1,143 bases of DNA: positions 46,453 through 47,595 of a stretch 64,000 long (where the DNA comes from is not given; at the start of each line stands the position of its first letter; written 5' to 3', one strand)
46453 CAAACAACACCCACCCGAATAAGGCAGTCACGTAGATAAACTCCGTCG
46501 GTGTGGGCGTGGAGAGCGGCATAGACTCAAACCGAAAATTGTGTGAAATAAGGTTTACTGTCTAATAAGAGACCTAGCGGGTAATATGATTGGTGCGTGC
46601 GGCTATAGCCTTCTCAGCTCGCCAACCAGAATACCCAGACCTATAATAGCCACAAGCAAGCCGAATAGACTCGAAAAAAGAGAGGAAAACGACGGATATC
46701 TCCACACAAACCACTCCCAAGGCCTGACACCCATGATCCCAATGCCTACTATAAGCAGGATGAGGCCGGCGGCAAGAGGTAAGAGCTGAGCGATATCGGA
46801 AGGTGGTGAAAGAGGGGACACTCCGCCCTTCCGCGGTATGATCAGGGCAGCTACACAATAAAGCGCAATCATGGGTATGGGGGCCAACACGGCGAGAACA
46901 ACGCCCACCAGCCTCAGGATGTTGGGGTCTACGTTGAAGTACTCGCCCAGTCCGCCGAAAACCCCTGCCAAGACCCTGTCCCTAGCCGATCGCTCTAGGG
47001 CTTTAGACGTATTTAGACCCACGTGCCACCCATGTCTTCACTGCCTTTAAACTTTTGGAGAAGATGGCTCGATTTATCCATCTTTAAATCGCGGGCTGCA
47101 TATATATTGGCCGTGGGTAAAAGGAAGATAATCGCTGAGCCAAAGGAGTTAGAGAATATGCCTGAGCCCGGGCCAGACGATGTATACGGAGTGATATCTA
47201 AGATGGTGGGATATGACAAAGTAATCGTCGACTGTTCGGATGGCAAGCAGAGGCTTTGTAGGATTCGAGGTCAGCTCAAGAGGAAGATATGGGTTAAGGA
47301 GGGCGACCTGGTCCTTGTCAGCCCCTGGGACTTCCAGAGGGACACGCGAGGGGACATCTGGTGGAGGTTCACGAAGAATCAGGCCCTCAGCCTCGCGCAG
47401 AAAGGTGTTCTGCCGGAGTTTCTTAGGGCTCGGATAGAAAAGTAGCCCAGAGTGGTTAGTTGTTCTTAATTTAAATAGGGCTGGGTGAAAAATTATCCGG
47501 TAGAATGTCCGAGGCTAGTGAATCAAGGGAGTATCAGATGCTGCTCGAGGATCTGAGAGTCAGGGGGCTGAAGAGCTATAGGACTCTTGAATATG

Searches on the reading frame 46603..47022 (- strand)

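Call 78: search_protein_families(library=pfam, proteins=[window:46603-47022:-], max_evalue=0.0001)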
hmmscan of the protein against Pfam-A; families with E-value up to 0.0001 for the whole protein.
window:46603-47022:- (139 aa): 1 family
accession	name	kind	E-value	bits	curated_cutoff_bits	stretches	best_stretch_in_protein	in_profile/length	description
PF04024.17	PspC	-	4.3e-18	65.3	25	1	7-64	1-57/58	PspC domain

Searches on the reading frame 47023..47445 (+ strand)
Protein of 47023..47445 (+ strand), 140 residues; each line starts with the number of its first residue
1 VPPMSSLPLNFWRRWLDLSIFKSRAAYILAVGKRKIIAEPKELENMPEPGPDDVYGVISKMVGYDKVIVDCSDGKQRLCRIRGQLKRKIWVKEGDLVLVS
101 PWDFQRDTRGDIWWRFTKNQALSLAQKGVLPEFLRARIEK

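Call 78: search_protein_families(library=pfam, proteins=[window:47023-47445:+], max_evalue=0.0001)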
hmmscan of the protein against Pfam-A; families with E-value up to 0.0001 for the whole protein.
window:47023-47445:+ (140 aa): 1 family
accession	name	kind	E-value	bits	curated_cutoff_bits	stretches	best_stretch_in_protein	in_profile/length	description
PF01176.25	eIF-1a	-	9.7e-21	73.6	30.2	1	53-115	2-64/64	Translation initiation factor 1A / IF-1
